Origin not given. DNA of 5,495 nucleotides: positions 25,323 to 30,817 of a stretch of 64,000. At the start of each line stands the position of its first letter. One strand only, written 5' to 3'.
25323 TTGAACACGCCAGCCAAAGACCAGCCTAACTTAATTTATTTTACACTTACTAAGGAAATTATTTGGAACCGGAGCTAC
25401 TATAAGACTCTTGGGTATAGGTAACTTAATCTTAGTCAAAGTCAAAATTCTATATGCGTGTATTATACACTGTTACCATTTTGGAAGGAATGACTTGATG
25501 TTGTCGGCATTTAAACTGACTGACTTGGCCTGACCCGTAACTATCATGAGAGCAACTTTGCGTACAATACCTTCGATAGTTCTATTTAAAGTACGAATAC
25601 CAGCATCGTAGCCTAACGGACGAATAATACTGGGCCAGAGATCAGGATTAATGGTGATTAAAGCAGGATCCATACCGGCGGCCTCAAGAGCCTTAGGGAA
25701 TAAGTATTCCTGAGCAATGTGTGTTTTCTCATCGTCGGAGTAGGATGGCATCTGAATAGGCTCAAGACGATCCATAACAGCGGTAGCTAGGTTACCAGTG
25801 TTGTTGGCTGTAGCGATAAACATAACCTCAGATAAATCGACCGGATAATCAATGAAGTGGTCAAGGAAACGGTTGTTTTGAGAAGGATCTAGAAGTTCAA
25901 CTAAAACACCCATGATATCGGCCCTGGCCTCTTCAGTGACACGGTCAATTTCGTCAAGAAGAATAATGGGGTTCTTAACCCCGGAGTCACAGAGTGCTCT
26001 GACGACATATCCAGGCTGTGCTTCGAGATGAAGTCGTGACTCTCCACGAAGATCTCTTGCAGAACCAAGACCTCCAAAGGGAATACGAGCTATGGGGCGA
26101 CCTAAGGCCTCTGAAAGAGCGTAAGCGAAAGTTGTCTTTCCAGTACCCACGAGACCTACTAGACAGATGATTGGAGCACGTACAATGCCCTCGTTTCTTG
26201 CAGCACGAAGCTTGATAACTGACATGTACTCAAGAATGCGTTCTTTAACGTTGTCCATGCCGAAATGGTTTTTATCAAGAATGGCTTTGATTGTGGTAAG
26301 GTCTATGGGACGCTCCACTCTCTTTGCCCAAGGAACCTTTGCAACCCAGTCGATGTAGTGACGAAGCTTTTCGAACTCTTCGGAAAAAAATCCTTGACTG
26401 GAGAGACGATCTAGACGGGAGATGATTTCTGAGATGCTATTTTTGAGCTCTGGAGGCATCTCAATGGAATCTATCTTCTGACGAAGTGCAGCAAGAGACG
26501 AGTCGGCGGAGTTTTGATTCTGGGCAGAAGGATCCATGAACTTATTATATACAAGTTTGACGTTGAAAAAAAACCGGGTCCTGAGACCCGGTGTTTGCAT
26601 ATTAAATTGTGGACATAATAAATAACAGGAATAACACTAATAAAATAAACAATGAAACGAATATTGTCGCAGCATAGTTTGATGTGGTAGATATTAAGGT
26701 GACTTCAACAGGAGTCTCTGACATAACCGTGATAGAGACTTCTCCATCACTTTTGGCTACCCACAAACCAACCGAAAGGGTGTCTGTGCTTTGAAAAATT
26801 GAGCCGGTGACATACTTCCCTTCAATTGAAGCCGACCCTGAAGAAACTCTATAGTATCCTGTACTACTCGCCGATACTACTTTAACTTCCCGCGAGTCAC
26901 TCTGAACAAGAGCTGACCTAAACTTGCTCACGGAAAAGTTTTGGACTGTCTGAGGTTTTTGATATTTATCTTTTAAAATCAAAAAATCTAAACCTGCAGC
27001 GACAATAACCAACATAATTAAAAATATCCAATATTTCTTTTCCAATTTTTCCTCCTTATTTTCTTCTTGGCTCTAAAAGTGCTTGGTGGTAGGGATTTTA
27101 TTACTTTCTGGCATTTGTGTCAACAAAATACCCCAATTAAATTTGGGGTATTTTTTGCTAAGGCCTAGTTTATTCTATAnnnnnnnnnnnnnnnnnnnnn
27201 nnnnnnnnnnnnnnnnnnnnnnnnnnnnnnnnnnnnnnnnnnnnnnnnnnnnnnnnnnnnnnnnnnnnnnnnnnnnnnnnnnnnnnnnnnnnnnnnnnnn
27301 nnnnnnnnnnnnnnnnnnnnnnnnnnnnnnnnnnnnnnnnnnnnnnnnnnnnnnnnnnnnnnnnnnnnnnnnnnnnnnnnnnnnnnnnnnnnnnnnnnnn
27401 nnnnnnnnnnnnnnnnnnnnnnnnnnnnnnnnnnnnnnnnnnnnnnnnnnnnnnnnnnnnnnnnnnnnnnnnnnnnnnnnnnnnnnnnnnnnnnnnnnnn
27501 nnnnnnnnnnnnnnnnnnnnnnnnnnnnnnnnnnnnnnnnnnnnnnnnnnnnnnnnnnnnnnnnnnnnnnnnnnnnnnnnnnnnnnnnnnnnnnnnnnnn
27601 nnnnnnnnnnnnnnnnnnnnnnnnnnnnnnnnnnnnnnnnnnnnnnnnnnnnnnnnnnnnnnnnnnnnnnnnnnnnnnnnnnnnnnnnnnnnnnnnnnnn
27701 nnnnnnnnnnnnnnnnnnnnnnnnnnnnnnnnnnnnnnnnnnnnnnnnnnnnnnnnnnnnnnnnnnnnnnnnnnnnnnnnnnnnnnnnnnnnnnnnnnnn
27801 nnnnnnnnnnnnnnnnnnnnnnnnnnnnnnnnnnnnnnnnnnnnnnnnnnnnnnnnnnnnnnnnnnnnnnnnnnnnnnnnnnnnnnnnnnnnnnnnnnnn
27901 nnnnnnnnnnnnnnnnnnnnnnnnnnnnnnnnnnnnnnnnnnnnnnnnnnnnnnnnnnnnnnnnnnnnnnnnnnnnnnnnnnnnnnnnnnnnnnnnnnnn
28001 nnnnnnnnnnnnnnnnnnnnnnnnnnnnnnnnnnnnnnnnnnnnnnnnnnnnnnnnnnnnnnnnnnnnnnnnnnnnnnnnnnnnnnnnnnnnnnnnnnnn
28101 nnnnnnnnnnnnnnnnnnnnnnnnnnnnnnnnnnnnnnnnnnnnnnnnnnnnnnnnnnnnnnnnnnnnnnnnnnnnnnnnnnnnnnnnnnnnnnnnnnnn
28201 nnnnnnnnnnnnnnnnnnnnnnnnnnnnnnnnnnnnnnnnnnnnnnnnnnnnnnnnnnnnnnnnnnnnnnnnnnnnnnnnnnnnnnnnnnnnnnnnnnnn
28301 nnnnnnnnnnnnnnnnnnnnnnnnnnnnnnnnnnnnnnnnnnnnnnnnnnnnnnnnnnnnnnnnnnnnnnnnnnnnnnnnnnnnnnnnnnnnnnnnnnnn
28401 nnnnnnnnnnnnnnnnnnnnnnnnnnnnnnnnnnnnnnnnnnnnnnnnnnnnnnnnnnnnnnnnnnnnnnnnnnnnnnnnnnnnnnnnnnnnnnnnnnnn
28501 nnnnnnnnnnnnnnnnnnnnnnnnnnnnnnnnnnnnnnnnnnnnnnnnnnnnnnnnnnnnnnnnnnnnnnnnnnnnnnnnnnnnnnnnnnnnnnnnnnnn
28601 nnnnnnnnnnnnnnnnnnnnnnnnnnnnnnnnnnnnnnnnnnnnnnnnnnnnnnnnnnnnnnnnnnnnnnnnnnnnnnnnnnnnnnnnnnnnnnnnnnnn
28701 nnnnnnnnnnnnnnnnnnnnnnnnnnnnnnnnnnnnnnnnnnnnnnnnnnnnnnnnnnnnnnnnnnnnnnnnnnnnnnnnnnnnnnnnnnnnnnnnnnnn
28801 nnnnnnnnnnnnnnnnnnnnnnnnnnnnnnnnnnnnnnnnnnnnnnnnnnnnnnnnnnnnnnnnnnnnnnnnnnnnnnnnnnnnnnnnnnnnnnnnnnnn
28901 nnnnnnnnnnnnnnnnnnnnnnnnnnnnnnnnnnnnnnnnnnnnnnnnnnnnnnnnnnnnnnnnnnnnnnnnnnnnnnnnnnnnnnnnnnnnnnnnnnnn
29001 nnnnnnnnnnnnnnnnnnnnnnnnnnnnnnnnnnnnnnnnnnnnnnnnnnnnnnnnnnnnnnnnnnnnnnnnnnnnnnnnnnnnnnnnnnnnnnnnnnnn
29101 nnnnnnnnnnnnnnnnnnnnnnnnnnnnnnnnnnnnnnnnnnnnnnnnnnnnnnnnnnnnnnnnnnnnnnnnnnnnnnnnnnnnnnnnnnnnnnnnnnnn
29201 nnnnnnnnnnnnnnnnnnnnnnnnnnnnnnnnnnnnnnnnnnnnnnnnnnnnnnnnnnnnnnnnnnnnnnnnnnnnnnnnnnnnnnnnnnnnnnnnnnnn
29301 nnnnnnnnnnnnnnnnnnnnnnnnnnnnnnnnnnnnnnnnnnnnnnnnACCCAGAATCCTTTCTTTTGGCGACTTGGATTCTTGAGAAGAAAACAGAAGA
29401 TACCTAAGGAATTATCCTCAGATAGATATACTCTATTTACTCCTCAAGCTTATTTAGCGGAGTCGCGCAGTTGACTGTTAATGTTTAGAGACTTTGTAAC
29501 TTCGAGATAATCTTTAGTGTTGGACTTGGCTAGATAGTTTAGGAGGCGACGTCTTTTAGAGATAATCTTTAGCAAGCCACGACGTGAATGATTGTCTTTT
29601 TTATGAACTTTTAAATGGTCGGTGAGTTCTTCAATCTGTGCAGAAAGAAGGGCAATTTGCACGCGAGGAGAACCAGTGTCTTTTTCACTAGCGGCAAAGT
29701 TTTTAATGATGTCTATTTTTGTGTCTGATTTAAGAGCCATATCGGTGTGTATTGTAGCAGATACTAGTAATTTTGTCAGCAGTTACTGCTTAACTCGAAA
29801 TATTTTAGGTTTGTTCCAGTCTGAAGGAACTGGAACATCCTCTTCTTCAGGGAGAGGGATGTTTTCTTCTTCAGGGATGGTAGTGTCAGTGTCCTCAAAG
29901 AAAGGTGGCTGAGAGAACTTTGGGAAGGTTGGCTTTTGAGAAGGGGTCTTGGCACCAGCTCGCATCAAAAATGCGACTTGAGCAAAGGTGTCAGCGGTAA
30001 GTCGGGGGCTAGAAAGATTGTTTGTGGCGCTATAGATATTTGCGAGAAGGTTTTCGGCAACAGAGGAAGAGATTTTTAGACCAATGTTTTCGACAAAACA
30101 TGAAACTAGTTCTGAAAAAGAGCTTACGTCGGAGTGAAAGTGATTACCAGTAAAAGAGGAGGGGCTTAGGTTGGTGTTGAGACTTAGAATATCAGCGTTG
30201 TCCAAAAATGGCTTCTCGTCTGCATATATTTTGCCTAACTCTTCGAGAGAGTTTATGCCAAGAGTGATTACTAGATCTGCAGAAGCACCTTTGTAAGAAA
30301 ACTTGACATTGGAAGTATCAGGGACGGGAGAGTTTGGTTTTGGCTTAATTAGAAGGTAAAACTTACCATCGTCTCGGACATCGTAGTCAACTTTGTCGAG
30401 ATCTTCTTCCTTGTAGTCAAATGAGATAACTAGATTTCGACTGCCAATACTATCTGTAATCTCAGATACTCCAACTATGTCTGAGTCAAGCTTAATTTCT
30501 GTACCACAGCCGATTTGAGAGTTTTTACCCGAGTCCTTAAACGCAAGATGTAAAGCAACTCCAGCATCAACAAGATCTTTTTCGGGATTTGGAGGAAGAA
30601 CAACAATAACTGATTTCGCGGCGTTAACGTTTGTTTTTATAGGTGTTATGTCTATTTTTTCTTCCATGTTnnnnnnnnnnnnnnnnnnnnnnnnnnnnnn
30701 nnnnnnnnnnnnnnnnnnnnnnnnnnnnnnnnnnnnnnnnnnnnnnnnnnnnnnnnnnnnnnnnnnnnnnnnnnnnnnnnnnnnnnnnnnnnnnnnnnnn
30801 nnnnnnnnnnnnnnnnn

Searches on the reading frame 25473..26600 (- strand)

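Call 20: search_protein_families(library=pfam, proteins=[window:25473-26600:-], max_evalue=0.01)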
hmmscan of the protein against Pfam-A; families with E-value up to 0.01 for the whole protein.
window:25473-26600:- (375 aa): 8 families
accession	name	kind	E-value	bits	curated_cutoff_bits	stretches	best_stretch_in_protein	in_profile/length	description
PF00004.35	AAA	-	1.1e-15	58.7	21.2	1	145-282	1-126/131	ATPase family associated with various cellular activities (AAA)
PF07728.20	AAA_5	-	1.4e-09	38.5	22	1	145-274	2-134/139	AAA domain (dynein-related subfamily)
PF22667.2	Lon_lid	-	2.7e-08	33.8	27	1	307-360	2-56/57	Lon protease AAA+ ATPase lid domain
PF13401.12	AAA_22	-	2.9e-05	24.8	27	1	142-238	5-109/130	AAA domain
PF07724.20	AAA_2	-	0.00059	20.3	27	1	209-270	75-128/166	AAA domain (Cdc48 subfamily)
PF13173.12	AAA_14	-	0.0011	19.4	27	1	143-271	3-103/129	AAA domain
PF08298.17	AAA_PrkA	-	0.0013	18.3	25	1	110-166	58-109/358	PrkA AAA domain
PF13238.12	AAA_18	-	0.0016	19.4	29.4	1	145-193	1-40/128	AAA domain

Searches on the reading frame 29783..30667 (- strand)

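Call 36: search_protein_families(library=pfam, proteins=[window:29783-30667:-], max_evalue=0.001)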
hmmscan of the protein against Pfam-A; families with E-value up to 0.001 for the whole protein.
window:29783-30667:- (294 aa): 0 families

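Call 55: search_protein_families(library=ncbifam, proteins=[window:29783-30667:-], max_evalue=1)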
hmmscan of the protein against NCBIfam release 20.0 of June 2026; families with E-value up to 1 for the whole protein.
window:29783-30667:- (294 aa): 2 families
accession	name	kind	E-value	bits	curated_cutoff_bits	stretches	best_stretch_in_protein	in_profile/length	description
NF011449.0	PRK14869.2-5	equivalog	0.097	11.7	411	1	179-237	252-310/451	putative manganese-dependent inorganic diphosphatase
NF041569.1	A-tRNAntase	equivalog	0.25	9.5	1440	1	183-240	118-175/880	A-adding tRNA nucleotidyltransferase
